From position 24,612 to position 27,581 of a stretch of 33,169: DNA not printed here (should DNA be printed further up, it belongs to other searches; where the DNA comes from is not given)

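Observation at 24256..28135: Uncharacterised three-gene locus built around a second, divergent DnaE-like polymerase next to canonical dnaE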

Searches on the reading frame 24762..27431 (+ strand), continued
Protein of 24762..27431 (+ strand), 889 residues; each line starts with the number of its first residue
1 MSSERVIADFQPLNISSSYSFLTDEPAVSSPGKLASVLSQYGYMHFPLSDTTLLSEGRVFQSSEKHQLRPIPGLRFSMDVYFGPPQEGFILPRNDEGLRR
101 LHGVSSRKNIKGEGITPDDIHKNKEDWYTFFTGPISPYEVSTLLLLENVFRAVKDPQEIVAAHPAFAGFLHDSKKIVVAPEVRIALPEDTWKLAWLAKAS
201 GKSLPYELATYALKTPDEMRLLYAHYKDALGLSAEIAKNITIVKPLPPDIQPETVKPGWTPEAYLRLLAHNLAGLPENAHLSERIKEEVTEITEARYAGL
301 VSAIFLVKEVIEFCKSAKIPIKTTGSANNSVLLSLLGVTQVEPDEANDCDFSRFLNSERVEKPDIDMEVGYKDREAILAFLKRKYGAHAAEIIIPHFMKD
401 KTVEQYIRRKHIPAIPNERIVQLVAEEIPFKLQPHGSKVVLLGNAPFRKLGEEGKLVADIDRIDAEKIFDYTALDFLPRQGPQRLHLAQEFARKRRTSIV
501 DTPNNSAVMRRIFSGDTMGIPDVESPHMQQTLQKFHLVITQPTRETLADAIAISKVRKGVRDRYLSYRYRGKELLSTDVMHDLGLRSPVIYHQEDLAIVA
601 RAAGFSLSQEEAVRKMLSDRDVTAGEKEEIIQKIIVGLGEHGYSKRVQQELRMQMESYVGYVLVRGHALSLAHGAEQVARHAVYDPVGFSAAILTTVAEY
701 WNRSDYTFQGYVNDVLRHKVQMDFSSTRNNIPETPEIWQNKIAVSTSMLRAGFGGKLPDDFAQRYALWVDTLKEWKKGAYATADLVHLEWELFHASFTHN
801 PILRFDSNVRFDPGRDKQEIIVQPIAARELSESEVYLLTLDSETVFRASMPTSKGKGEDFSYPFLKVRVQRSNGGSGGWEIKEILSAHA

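Call 39: list_cluster_members(proteins=[P0133, P0134, P0135, P0136, P0137, P0138, P0139, P0140, P0141, P0142])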
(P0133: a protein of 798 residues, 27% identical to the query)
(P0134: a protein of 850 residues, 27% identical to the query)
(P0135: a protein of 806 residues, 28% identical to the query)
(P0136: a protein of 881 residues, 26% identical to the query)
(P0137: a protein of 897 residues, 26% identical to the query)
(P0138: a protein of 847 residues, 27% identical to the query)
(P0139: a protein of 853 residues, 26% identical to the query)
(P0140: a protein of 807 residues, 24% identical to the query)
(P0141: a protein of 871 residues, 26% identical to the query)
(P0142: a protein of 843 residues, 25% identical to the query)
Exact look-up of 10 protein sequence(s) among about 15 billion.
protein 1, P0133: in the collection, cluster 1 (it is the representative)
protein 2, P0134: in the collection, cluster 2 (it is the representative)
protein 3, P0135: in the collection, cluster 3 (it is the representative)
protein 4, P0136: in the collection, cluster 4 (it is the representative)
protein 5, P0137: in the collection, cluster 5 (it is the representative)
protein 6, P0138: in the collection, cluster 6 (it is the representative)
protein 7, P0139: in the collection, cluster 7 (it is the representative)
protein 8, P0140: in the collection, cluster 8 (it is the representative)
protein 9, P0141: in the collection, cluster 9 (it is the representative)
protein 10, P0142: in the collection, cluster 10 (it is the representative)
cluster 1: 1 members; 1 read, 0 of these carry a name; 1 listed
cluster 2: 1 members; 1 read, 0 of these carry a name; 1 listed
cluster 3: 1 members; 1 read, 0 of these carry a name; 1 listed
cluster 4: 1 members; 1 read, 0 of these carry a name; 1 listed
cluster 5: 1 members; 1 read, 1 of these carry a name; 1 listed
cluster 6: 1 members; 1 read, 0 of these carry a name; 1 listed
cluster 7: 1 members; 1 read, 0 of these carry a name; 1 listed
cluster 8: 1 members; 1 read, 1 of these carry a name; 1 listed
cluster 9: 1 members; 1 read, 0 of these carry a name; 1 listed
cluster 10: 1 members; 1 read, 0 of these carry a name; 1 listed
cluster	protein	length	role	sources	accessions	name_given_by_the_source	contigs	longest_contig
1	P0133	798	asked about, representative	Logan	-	-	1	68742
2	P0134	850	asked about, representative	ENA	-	-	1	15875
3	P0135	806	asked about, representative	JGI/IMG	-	-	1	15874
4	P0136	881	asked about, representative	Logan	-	-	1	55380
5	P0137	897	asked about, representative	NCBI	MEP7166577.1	MAG: PHP domain-containing protein [Candidatus Woesebacteria bacterium]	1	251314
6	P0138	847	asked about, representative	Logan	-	-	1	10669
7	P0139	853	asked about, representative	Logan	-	-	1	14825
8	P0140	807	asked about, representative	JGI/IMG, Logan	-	DNA polymerase III alpha subunit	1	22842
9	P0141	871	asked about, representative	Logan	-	-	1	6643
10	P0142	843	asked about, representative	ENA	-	-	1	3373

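Call 40: find_encoding_contigs(protein=P0132, flank=10000, max_places=2)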
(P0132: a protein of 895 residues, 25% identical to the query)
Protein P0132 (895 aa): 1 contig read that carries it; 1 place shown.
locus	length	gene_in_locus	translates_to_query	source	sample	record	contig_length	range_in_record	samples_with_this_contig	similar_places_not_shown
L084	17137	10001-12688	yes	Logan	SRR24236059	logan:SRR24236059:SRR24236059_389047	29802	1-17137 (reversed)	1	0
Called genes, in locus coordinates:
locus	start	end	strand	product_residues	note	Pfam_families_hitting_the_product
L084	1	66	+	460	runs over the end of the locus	PF00982:Glyco_transf_20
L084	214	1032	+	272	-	PF00702:Hydrolase (faint), PF05116:S6PP (faint), PF08282:Hydrolase_3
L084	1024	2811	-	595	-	-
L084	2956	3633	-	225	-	-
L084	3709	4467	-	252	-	-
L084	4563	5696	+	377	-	-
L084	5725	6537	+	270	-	PF09721:Exosortase_EpsH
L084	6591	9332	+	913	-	PF08487:VIT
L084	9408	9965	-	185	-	-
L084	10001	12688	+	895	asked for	PF02811:PHP (weak), PF07733:DNA_pol3_alpha, PF17657:DNA_pol3_finger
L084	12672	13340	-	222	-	-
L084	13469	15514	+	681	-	PF00561:Abhydrolase_1 (faint), PF02897:Peptidase_S9_N, PF26550:Tricorn_2nd (faint), PF00326:Peptidase_S9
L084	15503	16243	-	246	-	-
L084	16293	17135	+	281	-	?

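Call 41: find_encoding_contigs(protein=P0129, flank=10000, max_places=2)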
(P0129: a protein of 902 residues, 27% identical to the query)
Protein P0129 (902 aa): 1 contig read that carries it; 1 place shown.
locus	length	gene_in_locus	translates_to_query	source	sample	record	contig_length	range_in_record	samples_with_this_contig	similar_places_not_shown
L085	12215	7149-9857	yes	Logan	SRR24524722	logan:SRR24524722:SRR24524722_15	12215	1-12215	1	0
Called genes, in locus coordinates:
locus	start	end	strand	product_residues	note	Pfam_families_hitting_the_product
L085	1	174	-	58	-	?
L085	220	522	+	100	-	-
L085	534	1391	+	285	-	PF00892:EamA (weak)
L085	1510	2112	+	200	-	-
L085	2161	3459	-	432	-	PF00326:Peptidase_S9 (faint), PF03583:LIP, PF12146:Hydrolase_4 (faint)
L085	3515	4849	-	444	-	PF00326:Peptidase_S9 (faint), PF03583:LIP, PF02230:Abhydrolase_2 (faint)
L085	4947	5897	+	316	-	PF01699:Na_Ca_ex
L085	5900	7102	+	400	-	-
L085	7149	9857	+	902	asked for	PF02811:PHP, PF07733:DNA_pol3_alpha, PF17657:DNA_pol3_finger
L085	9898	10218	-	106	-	-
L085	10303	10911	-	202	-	PF22547:2H-SAK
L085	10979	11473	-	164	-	-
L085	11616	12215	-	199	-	?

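Call 42: find_encoding_contigs(protein=P0137, flank=10000, max_places=2)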
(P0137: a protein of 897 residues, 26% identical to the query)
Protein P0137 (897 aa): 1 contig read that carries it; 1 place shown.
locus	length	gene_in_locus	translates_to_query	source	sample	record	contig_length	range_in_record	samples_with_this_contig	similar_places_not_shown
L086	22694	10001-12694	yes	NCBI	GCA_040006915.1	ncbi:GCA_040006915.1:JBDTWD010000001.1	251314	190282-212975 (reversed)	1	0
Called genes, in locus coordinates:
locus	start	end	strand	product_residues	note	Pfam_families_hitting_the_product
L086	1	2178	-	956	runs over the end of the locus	PF13620:CarboxypepD_reg (weak), PF17210:SdrD_B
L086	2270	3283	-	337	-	PF05448:AXE1 (faint), PF01738:DLH (faint), PF02129:Peptidase_S15, PF00561:Abhydrolase_1, PF12146:Hydrolase_4, PF12697:Abhydrolase_6, PF00326:Peptidase_S9, PF08840:BAAT_C (weak)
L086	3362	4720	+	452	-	PF02844:GARS_N, PF01071:GARS_A, PF02843:GARS_C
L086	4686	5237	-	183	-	-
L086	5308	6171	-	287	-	-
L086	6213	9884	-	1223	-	PF17210:SdrD_B, PF13620:CarboxypepD_reg (faint), PF17210:SdrD_B, PF22842:Pel9A-like_beta_helix, PF21231:GH141_M (weak)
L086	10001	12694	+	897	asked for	PF02811:PHP (weak), PF07733:DNA_pol3_alpha, PF17657:DNA_pol3_finger (weak)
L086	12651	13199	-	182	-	-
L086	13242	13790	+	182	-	-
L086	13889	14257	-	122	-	-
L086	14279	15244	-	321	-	-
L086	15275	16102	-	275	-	PF05013:FGase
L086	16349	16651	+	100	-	-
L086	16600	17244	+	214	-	PF08843:AbiEii (weak)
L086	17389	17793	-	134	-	-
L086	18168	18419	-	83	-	-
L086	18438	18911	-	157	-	-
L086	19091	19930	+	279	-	PF00119:ATP-synt_A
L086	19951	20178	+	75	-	PF00137:ATP-synt_C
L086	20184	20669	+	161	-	-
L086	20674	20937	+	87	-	-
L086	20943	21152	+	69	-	PF00213:OSCP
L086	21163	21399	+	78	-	-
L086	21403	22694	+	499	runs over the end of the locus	PF02874:ATP-synt_ab_N, PF00006:ATP-synt_ab, PF00306:ATP-synt_ab_C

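Call 43: find_encoding_contigs(protein=P0133, flank=10000, max_places=2)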
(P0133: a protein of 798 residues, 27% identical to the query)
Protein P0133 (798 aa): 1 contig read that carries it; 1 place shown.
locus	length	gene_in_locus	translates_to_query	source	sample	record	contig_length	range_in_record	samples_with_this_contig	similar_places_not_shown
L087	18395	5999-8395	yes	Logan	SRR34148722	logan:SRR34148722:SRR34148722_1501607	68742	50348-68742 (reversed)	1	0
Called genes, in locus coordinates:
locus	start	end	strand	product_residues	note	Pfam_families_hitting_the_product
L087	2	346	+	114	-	?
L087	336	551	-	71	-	-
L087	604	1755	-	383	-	PF00089:Trypsin, PF10459:Peptidase_S46 (faint), PF13365:Trypsin_2, PF00595:PDZ, PF13180:PDZ_2, PF17820:PDZ_6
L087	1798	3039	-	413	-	PF22694:CtpB_N-like (weak), PF00595:PDZ, PF17820:PDZ_6 (weak), PF03572:Peptidase_S41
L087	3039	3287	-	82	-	PF01084:Ribosomal_S18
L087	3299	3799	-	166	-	PF00436:SSB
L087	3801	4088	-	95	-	PF01250:Ribosomal_S6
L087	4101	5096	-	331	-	PF01926:MMR_HSR1, PF02421:FeoB_N (weak), PF06071:YchF-GTPase_C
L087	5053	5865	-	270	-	PF13408:Zn_ribbon_recom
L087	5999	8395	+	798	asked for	PF02811:PHP, PF07733:DNA_pol3_alpha, PF17657:DNA_pol3_finger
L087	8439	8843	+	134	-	PF00903:Glyoxalase, PF22677:Ble-like_N, PF18029:Glyoxalase_6 (weak)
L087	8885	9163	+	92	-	-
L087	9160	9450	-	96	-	PF13545:HTH_Crp_2, PF00325:Crp (weak)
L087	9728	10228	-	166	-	PF00254:FKBP_C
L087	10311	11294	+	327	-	PF02661:Fic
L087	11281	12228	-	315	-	PF06779:MFS_4, PF07690:MFS_1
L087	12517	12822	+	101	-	-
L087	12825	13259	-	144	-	-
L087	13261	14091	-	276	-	-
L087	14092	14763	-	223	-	-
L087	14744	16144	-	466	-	PF01406:tRNA-synt_1e, PF09334:tRNA-synt_1g (faint)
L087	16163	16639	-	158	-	-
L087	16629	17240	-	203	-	PF21176:RecR_HhH, PF01751:Toprim, PF13662:Toprim_4, PF21175:RecR_C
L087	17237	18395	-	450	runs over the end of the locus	PF01229:Glyco_hydro_39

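Call 44: find_encoding_contigs(protein=P0136, flank=10000, max_places=2)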
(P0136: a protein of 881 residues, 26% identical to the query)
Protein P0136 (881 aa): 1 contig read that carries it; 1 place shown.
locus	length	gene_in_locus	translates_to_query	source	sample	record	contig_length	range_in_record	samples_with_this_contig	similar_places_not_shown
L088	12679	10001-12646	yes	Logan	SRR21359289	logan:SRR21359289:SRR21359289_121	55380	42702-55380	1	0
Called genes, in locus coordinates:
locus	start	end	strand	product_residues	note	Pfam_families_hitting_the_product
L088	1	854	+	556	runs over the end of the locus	-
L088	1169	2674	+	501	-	PF01326:PPDK_N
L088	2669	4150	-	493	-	-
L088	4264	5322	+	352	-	-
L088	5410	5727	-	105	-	-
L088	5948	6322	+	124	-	-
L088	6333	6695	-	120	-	PF00072:Response_reg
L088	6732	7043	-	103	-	-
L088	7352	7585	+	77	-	-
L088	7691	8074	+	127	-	-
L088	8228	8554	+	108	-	-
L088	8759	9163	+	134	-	-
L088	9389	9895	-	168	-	PF00583:Acetyltransf_1, PF13673:Acetyltransf_10, PF13508:Acetyltransf_7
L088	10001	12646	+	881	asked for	PF07733:DNA_pol3_alpha, PF17657:DNA_pol3_finger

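Call 50: search_solved_structures(query=A1, max_evalue=0.001)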
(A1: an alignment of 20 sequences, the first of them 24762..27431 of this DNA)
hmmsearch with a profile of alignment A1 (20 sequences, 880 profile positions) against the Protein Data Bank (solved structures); distinct sequences matched with E-value up to 0.001: 14.
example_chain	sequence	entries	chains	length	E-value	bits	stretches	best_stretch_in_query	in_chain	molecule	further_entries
4jom_A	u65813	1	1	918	1.8e-92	314.1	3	428-742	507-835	DNA polymerase III subunit alpha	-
2hnh_A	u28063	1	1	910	3.1e-92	313.3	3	428-742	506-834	DNA polymerase III alpha subunit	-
2hqa_A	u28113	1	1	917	3.2e-92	313.3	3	428-742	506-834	DNA polymerase III alpha subunit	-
5m1s_A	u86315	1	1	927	3.4e-92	313.2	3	428-742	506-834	DNA polymerase III subunit alpha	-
5fku_A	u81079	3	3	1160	9.5e-92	311.7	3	428-742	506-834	DNA POLYMERASE III SUBUNIT ALPHA | DNA POLYMERASE III ALPHA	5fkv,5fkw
5lew_A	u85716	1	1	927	1.8e-84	287.6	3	429-721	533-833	DNA polymerase III subunit alpha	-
7pu7_A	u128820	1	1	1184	2.3e-84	287.3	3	429-721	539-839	DNA polymerase III subunit alpha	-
2hpi_A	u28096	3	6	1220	8.7e-80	272.1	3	426-748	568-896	DNA polymerase III alpha subunit | DNA polymerase III subunit alpha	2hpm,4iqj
3e0d_A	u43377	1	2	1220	1.2e-79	271.7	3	426-748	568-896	DNA polymerase III subunit alpha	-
9qpc_A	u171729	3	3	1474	4.9e-32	114.1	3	162-345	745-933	DNA polymerase III PolC-type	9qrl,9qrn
3f2b_A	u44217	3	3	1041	1.5e-25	92.7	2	8-113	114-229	DNA-directed DNA polymerase III alpha chain | GEOBACILLUS KAUSTOPHILUS DNA POLC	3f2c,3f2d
4gx8_A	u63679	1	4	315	5.9e-20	74.2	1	8-114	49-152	DNA polymerase III subunit epsilon,DNA polymerase III subunit alpha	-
4gx9_A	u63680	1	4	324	6.5e-20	74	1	8-114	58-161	DNA polymerase III subunit epsilon,DNA polymerase III subunit alpha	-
3e0f_A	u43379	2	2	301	0.00013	23.4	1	29-125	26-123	Putative Metal-dependent Phosphoesterase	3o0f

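Call 59: search_protein_families(library=pfam, alignment_id=A1, max_evalue=0.01)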
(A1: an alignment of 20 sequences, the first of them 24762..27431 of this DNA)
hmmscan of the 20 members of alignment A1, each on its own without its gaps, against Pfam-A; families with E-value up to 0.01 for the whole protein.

A. member 1, window:24762-27431:+ (889 aa): 2 families
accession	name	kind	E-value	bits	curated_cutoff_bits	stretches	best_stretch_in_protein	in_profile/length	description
PF07733.18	DNA_pol3_alpha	-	1.1e-23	84.6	23.9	1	278-430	20-167/260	Bacterial DNA polymerase III alpha NTPase domain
PF17657.6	DNA_pol3_finger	-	4.7e-06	26.5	22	1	504-633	28-161/166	Bacterial DNA polymerase III alpha subunit finger domain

B. families by the number of members that match (of 20 scanned): 3 families
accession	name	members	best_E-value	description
PF07733.18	DNA_pol3_alpha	20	1.4e-29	Bacterial DNA polymerase III alpha NTPase domain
PF17657.6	DNA_pol3_finger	20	2.9e-20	Bacterial DNA polymerase III alpha subunit finger domain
PF02811.25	PHP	15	5.2e-18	PHP domain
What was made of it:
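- HHH_6 is found in 0 of 20 members (call 59).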

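Call 60: search_protein_families(library=ncbifam, alignment_id=A1, max_evalue=0.001)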
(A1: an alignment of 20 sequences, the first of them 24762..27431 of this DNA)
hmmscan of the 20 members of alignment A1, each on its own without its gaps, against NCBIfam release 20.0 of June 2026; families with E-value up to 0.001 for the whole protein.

A. member 1, window:24762-27431:+ (889 aa): 10 families
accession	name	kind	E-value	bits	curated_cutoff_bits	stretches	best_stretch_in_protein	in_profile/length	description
NF004225.0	PRK05672.1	subfamily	1.4e-36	126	939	2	208-393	235-421/1047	error-prone DNA polymerase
NF005298.0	PRK06826.1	equivalog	7.2e-33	113.4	1260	2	205-398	238-433/1151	DNA polymerase III subunit alpha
TIGR00594.1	polc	superfamily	3.3e-31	108.2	434.35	2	204-407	231-444/1022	DNA polymerase III subunit alpha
NF004226.0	PRK05673.1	equivalog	3e-29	101.6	1002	2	209-433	241-474/1146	DNA polymerase III subunit alpha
NF005516.0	PRK07135.1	equivalog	4.3e-24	84.7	1084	2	275-402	247-372/974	DNA polymerase III DnaE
NF005582.0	PRK07279.1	equivalog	1.6e-21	76.1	1279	2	281-394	260-371/1033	DNA polymerase III subunit alpha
NF005377.0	PRK06920.1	equivalog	5.8e-21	74.1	1806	2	208-394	226-414/1108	DNA polymerase III subunit alpha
NF007079.0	PRK09532.1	equivalog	6.3e-18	64.4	1525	1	202-424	234-469/876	DNA polymerase III subunit alpha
NF005617.0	PRK07374.1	equivalog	1.2e-17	63.2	1653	2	280-423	328-470/1170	DNA polymerase III subunit alpha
NF004550.0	PRK05898.1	equivalog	2.8e-14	52.3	1182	1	282-401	255-372/971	DNA polymerase III subunit alpha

B. families by the number of members that match (of 20 scanned): 14 families
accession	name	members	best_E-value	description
NF004225.0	PRK05672.1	20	3.6e-82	error-prone DNA polymerase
NF004226.0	PRK05673.1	20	1.9e-81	DNA polymerase III subunit alpha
TIGR00594.1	polc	20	1.3e-75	DNA polymerase III subunit alpha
NF005298.0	PRK06826.1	20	4.1e-72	DNA polymerase III subunit alpha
NF005582.0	PRK07279.1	20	9.1e-69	DNA polymerase III subunit alpha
NF005516.0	PRK07135.1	20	3.2e-67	DNA polymerase III DnaE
NF005377.0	PRK06920.1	20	4.1e-66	DNA polymerase III subunit alpha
NF005617.0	PRK07374.1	20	1.3e-56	DNA polymerase III subunit alpha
NF004550.0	PRK05898.1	20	3.5e-52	DNA polymerase III subunit alpha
NF007079.0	PRK09532.1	20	2.7e-41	DNA polymerase III subunit alpha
NF001688.0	PRK00448.1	6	2.3e-15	PolC-type DNA polymerase III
TIGR01405.1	polC_Gram_pos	5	1.9e-13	DNA polymerase III subunit alpha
NF041577.1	nside_bi_sphtase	3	3.5e-07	3',5'-nucleoside bisphosphate phosphatase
NF005616.0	PRK07373.1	1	1.4e-06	DNA polymerase III subunit alpha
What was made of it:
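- On PolC: PolC models give weak hits in only 5-6 of 20 members (call 60).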
